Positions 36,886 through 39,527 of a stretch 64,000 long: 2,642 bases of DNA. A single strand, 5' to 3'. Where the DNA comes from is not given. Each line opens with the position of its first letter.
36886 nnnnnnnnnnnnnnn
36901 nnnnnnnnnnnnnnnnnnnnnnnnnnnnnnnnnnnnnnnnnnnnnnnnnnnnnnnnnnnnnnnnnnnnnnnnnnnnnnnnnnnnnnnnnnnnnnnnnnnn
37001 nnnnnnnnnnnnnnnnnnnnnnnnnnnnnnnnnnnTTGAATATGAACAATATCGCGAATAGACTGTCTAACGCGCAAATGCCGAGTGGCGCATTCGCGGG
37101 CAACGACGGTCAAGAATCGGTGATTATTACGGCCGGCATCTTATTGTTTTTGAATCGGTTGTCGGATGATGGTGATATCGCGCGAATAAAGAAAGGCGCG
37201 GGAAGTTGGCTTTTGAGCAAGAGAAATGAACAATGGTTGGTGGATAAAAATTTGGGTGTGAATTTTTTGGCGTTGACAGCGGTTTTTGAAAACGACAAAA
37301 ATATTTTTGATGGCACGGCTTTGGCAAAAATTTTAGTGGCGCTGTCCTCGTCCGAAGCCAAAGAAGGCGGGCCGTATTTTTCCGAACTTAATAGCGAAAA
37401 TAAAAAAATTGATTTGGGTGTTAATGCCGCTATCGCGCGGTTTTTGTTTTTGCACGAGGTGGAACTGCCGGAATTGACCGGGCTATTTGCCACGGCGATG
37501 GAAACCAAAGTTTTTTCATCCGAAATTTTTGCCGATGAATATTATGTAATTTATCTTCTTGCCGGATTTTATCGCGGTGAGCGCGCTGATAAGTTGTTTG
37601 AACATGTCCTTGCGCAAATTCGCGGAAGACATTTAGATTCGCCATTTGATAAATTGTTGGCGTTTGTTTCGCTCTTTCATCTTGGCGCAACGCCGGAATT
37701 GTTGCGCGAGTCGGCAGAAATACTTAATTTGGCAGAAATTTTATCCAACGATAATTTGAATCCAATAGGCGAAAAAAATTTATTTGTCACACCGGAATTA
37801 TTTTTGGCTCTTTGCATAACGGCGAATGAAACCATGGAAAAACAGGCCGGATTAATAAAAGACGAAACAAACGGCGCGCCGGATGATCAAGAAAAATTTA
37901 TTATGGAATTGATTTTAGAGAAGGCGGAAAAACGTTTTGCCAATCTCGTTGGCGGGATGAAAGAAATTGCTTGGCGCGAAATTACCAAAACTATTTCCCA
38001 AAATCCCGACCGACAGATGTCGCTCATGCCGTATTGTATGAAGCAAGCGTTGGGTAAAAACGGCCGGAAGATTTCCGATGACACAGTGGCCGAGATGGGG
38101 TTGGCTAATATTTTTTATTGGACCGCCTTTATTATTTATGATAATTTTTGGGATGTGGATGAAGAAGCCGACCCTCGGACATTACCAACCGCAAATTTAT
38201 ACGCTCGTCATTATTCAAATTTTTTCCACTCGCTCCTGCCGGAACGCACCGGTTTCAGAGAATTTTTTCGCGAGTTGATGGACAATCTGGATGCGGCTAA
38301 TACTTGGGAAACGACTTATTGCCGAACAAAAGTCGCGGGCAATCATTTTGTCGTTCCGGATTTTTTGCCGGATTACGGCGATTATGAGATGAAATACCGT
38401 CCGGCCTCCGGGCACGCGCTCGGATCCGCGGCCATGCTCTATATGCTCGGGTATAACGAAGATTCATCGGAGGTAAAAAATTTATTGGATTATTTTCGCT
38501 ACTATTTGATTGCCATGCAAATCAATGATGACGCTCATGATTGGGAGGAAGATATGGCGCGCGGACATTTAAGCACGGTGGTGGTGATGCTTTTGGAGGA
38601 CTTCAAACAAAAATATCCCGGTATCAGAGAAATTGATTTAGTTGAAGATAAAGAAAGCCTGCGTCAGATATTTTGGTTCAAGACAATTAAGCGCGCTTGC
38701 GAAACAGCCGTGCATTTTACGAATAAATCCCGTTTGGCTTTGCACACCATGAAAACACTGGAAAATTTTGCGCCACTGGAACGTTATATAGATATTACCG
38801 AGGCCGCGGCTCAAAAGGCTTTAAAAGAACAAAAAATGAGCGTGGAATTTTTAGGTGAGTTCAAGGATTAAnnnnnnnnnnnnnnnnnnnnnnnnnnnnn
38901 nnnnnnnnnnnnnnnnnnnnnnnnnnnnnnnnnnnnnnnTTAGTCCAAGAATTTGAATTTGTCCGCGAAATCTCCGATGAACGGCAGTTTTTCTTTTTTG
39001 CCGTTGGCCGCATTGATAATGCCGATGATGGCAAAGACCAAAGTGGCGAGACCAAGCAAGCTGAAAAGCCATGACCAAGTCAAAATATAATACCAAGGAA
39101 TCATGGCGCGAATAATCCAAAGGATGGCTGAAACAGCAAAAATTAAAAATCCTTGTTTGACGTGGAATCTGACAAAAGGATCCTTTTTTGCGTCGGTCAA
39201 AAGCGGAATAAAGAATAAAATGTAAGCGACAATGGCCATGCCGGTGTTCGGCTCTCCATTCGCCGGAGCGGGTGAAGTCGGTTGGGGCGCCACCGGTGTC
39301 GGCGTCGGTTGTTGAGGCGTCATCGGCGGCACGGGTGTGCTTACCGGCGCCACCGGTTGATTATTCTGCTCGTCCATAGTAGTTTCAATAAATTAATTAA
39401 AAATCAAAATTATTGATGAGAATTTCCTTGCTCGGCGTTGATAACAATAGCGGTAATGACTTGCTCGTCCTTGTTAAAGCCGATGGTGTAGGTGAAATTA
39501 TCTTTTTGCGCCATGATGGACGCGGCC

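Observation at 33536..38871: Orphan PotD-like binding protein + OmpR/HK two-component pair + translationally coupled 611-aa isoprenoid-synthase-like protein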

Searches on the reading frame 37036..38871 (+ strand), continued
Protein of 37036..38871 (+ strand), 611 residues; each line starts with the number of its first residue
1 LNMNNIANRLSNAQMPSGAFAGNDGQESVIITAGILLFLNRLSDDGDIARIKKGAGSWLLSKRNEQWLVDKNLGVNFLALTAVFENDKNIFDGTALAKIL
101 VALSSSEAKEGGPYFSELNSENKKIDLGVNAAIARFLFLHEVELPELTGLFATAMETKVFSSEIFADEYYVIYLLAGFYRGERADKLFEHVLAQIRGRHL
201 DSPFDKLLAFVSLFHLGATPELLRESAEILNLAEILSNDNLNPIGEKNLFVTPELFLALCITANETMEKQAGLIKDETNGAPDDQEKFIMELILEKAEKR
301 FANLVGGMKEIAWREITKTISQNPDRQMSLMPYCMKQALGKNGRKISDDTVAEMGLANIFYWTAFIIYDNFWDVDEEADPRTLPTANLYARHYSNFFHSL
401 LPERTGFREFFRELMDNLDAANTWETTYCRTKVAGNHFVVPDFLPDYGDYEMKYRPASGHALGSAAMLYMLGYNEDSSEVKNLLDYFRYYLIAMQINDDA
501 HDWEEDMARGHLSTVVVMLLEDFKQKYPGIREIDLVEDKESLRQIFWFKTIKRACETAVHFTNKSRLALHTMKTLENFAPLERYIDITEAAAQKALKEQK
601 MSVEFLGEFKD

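Call 28: list_cluster_members(proteins=[P0160, P0175, P0203, P0225, P0250, P0257, P0145, P0200, P0129, P0141])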
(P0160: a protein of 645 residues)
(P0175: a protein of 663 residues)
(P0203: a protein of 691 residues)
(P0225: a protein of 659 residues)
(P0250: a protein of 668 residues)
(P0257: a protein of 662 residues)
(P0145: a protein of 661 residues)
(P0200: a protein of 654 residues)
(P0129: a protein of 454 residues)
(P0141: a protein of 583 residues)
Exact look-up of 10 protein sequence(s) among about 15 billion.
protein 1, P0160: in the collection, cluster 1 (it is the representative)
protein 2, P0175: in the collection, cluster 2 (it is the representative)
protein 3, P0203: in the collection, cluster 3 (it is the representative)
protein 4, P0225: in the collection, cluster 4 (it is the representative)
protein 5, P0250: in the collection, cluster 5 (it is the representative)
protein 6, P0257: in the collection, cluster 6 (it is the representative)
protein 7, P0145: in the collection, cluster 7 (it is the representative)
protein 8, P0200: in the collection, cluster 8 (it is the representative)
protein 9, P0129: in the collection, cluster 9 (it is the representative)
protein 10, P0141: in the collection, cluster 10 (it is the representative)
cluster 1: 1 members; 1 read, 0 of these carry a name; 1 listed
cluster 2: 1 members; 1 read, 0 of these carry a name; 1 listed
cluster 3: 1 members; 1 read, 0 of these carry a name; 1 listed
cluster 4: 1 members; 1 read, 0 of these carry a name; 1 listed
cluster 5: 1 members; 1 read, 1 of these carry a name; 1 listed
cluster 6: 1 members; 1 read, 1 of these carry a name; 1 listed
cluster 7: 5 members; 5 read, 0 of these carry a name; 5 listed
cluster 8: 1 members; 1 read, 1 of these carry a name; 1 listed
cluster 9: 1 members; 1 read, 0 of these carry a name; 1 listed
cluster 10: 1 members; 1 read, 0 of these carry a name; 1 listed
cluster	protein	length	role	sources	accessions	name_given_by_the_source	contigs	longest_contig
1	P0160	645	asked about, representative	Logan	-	-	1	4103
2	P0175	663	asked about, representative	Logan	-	-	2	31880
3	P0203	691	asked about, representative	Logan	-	-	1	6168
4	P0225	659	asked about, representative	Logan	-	-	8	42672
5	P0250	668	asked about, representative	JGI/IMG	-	hypothetical protein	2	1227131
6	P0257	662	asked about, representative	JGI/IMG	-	hypothetical protein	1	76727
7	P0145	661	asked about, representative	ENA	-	-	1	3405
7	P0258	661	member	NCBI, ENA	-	-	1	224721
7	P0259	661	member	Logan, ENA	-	-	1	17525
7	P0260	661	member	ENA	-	-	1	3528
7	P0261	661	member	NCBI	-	-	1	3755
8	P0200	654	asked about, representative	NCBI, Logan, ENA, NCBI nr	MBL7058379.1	hypothetical protein ISS03_03510 [Patescibacteria group bacterium] | hypothetical protein [Patescibacteria group bacterium]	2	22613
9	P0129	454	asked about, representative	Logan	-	-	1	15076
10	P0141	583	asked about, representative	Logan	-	-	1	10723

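Call 29: find_related_loci(query=A1, collection=genome_contigs, flank=6000)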
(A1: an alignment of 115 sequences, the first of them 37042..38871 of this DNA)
Query A1 (609 aa) in genome_contigs; peptide patterns used: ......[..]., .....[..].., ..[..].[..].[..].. (x = any residue, [..] = any of these).
101 stretches matched a pattern; 48 encode a relative of the query (tblastn E <= 1e-3); 48 distinct loci.
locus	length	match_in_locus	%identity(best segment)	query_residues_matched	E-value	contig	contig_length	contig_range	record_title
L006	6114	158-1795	46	3-607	3e-159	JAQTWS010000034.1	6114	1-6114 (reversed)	MAG: Candidatus Paceibacterota bacterium isolate STC_116 NODE_35691_length_6114_cov_6.292968_Sandtown_C, whole genome sh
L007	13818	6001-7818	48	1-607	5e-155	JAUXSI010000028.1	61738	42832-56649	MAG: Candidatus Moraniibacteriota bacterium isolate C12_metabat.bin.56 C12_k141_677450, whole genome shotgun sequence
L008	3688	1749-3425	43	4-604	2e-160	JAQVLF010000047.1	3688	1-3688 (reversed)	MAG: Candidatus Paceibacterota bacterium isolate STF1_103 NODE_112355_length_3688_cov_11.954226_Sandtown_F1, whole genom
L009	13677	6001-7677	42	1-608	3e-140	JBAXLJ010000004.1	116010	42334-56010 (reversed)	MAG: Candidatus Falkowbacteria bacterium isolate ELA424 MAG424_4, whole genome shotgun sequence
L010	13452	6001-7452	47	63-607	1e-150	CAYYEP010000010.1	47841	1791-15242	MAG TPA_asm: uncultured Candidatus Saccharibacteria bacterium isolate SRP192927_co3_458 genome assembly, contig: NODE_12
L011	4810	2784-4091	61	60-607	8e-130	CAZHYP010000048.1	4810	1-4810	MAG TPA_asm: uncultured Gammaproteobacteria bacterium isolate SRP192927_co4_803 genome assembly, contig: NODE_50851_leng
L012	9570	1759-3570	40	4-608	5e-128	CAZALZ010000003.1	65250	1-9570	MAG TPA_asm: uncultured Gammaproteobacteria bacterium isolate SRP192927_co3_682 genome assembly, contig: NODE_703_length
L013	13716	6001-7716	39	4-607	2e-127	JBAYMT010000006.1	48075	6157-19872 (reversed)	MAG: Candidatus Paceibacterota bacterium isolate SO_2016_LW1_46 scaffold00477_LW64-88_2016, whole genome shotgun sequenc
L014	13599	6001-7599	50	1-608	6e-127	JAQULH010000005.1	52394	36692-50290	MAG: Patescibacteria group bacterium isolate STD1_126 NODE_1213_length_52394_cov_11.274016_Sandtown_D1, whole genome sho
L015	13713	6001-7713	44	6-608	3e-151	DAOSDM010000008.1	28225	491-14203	MAG TPA_asm: Candidatus Pacearchaeota archaeon isolate AMR_MDS_1831 NODE_784_length_28225_cov_16.252041, whole genome sh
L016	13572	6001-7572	58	26-608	1e-123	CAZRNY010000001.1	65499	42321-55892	MAG TPA_asm: uncultured Candidatus Saccharibacteria bacterium isolate binchicken_co220_50 genome assembly, contig: NODE_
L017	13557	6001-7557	57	7-604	3e-119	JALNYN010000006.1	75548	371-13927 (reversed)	MAG: Candidatus Paceibacterota bacterium isolate SO_2017_GW1 bin 180 NODE_2015_length_75548_cov_3.945824_OW334_2017, who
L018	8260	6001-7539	54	1-608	2e-117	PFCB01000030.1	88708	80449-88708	MAG: Candidatus Magasanikbacteria bacterium CG10_big_fil_rev_8_21_14_0_10_47_10 CG10_8_21_14_0.10_scaffold_457_c, whole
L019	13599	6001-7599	38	16-608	8e-115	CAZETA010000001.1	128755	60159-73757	MAG TPA_asm: uncultured Gammaproteobacteria bacterium isolate SRP298887_co1_128 genome assembly, contig: NODE_47_length_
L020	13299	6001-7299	53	86-606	4e-110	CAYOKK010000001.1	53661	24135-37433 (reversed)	MAG TPA_asm: uncultured Candidatus Saccharibacteria bacterium isolate SRP263527_co1_208 genome assembly, contig: NODE_40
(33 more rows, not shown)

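Call 71: find_encoding_contigs(protein=P0001, flank=10000, max_places=1)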
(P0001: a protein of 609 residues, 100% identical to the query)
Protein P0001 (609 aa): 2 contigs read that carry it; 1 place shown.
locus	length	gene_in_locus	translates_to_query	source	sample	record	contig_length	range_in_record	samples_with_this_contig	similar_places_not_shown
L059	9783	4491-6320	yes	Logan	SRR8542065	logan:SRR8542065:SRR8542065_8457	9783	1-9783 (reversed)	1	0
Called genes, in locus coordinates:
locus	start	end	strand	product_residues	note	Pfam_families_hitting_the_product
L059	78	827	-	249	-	PF01145:Band_7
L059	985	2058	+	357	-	PF01547:SBP_bac_1, PF13416:SBP_bac_8, PF13343:SBP_bac_6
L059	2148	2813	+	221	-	PF00072:Response_reg, PF00486:Trans_reg_C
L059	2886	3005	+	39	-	-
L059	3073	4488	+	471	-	PF02518:HATPase_c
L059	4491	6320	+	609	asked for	-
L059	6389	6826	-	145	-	PF09685:MamF_MmsF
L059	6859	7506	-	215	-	-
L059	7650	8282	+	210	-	PF01250:Ribosomal_S6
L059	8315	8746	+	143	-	PF00436:SSB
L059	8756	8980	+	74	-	PF01084:Ribosomal_S18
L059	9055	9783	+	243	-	?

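Call 72: find_encoding_contigs(protein=P0002, flank=8000, max_places=1)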
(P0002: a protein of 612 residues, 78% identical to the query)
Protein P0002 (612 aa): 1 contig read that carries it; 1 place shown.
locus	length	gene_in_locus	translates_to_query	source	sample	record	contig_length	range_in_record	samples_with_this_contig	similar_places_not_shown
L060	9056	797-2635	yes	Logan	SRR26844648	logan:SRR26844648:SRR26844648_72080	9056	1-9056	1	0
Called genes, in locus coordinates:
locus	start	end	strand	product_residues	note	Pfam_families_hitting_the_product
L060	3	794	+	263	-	?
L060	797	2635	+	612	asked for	-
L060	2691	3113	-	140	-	PF09685:MamF_MmsF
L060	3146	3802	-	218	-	-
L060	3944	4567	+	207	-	PF01250:Ribosomal_S6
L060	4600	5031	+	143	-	PF00436:SSB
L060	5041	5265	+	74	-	PF01084:Ribosomal_S18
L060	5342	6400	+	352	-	PF00152:tRNA-synt_2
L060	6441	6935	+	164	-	PF06541:ABC_trans_CmpB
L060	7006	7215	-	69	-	-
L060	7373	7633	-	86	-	-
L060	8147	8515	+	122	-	-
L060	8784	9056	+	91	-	?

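Call 104: find_encoding_contigs(protein=P0016, flank=5000, max_places=1)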
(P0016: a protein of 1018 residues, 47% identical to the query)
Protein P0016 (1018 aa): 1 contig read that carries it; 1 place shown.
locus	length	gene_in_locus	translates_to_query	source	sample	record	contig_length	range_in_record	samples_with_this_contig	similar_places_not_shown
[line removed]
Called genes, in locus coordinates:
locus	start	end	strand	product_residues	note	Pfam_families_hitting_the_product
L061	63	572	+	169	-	PF00293:NUDIX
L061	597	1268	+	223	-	PF00072:Response_reg, PF00486:Trans_reg_C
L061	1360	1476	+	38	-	-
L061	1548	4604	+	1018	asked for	PF02518:HATPase_c, PF14501:HATPase_c_5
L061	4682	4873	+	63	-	PF10122:Zn_ribbon_Com (weak)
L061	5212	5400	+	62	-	PF10122:Zn_ribbon_Com (weak)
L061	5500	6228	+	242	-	-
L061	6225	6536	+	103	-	-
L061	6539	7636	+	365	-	PF02743:dCache_1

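Call 105: find_encoding_contigs(protein=P0020, flank=5000, max_places=1)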
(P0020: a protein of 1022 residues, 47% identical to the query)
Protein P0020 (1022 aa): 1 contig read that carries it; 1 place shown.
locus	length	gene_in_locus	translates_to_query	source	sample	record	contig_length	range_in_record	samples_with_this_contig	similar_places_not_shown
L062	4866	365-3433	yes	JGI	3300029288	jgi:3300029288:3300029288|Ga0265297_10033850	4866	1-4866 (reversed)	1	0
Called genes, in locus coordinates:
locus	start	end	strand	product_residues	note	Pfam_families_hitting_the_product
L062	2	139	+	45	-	?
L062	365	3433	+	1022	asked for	PF02518:HATPase_c, PF14501:HATPase_c_5 (weak)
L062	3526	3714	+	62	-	-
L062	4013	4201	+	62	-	PF10122:Zn_ribbon_Com (weak)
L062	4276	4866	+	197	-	?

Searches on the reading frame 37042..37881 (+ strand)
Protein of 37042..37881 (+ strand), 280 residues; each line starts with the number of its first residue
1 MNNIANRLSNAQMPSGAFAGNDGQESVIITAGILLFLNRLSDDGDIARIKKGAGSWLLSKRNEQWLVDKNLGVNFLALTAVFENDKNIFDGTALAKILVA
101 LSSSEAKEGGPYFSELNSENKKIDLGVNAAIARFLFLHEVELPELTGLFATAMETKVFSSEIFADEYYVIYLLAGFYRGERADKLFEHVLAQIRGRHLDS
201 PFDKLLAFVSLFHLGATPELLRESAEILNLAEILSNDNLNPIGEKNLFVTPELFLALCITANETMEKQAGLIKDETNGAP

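Call 63: predict_structure(alignment_id=A3)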
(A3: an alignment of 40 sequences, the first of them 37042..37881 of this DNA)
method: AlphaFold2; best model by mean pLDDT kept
length: 280 residues; sequences in the alignment: 40
mean_pLDDT: 92.2   pTM: 0.90
mean pLDDT of the five models: 92.2, 92.0, 91.4, 90.6, 90.1
residues with pLDDT >= 90: 231; 70-90: 32; 50-70: 14; < 50: 3
segments of 3 or more residues with pLDDT < 50: 278-280
pLDDT, mean of each block of 10 residues (from residue 1): 88 98 96 97 92 98 95 98 96 96 94 89 97 97 96 96 94 94 96 92 96 96 95 86 71 95 88 55
secondary structure, 60 per line:
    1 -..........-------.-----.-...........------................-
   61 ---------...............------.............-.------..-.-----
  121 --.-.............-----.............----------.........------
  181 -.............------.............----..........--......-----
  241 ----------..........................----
elements in order: H2-11 H27-37 H44-59 H71-84 H91-103 H125-137 H143-155 H166-174 H182-194 H201-213 H218-227 H230-235 H251-276

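Call 66: fold_search(model_id=the predicted structure, library=pdb)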
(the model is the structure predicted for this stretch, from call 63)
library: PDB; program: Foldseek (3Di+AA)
matches with E <= 10: 648; with E <= 0.001: 8
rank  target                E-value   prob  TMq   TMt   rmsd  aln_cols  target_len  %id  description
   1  9m7f_A                1.1e-04  1.00  0.69  0.40   4.8       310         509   14  Crystal structure of AsDMS D333N mutant in complex with farnesyl pyrophosphate (released 2025-09-10)
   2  8zg1                  5.3e-04  1.00  0.58  0.37   7.7       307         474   15  Drimenyl diphosphate synthase SsDMS_F248Y&D303E from Streptomyces showdoensis (Apo) (released 2025-05-21)
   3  8zg5                  5.6e-04  1.00  0.54  0.35   8.2       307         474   16  Drimenyl diphosphate synthase SsDMS_Y505I&D303A from Streptomyces showdoensis (Apo) (released 2025-05-21)
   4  7xqz                  6.5e-04  1.00  0.54  0.34   8.4       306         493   16  Drimenyl diphosphate synthase D303A from Streptomyces showdoensis in complex with 2-fluorofarnesyl diphosphate (2F-FPP)  (released 2023-03-15)
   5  4z4j                  7.5e-04  1.00  0.50  0.39   8.1       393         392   12  Crystal Structure of cellobiose 2-epimerase from Caldicellulosiruptor saccharolyticus DSM 8903 (released 2016-04-13)
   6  4d4c_A                8.2e-04  1.00  0.60  0.52   6.4       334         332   12  The catalytic domain, BcGH76, of Bacillus circulans Aman6 in complex with 1,6-ManDMJ (released 2015-03-25)
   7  7nl5_A                1.0e-03  1.00  0.61  0.52   6.4       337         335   14  Structure of the catalytic domain of the Bacillus circulans alpha-1,6 Mannanase in complex with an alpha-1,6-alpha-man (released 2021-04-28)
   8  8zg0                  1.0e-03  1.00  0.57  0.37   7.9       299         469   16  Drimenyl diphosphate synthase SsDMS_F248A&D303E from Streptomyces showdoensis (Apo) (released 2025-05-21)
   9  6sbc                  1.1e-03  1.00  0.60  0.50   6.4       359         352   12  Structure of type II terpene cyclase MstE from Scytonema in complex with farnesyl dihydroxybenzoate (released 2020-07-15)
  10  8zgv                  1.1e-03  1.00  0.55  0.36   8.1       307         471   15  Drimenyl diphosphate synthase SsDMS_F248A&D303E from Streptomyces showdoensis in complex with farnesyl diphosphate (FPP) (released 2025-05-21)
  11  6shd_A                1.3e-03  1.00  0.59  0.51   7.1       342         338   13  Structure of the GH76A alpha-1,6-mannanase from Salegentibacter sp. HEL1_6 (released 2020-08-26)
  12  7xru                  1.6e-03  1.00  0.55  0.35   8.2       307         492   15  Drimenyl diphosphate synthase D303E from Streptomyces showdoensis in complex with 2-fluorofarnesyl diphosphate (2F-FPP)  (released 2023-03-15)
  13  4boj_B                1.7e-03  1.00  0.60  0.52   6.2       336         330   13  Crystal structure of Bacillus circulans TN-31 Aman6 in complex with mannobiose (released 2014-05-28)
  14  4boj_C                1.8e-03  1.00  0.59  0.50   6.5       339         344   13  Crystal structure of Bacillus circulans TN-31 Aman6 in complex with mannobiose (released 2014-05-28)
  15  5agd_B                1.8e-03  1.00  0.57  0.48   6.8       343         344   12  An inactive (D125N) variant of the catalytic domain, BcGH76, of Bacillus circulans Aman6 in complex with alpha-1,6-man (released 2015-03-25)
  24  5bp8                  3.0e-03  1.00  0.57  0.33   6.1       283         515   13  ent-Copalyl diphosphate synthase from Streptomyces platensis (released 2015-06-10)
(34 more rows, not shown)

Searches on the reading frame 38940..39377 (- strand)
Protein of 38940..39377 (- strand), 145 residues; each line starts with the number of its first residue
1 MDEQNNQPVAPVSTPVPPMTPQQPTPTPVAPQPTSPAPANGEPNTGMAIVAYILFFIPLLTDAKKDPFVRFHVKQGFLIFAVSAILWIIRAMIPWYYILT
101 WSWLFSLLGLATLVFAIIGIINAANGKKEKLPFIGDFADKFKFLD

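Call 114: search_protein_families(library=pfam, proteins=[window:38940-39377:-], max_evalue=0.001)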
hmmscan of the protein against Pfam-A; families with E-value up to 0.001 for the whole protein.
window:38940-39377:- (145 aa): 2 families
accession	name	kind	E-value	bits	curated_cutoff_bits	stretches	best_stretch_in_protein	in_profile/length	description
PF09685.15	DUF4870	-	4.3e-06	27.1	25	1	52-137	23-106/107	Domain of unknown function (DUF4870)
PF16166.10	TIC20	-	7.1e-05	23.1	28.6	1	49-137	90-180/181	Chloroplast import apparatus Tic20-like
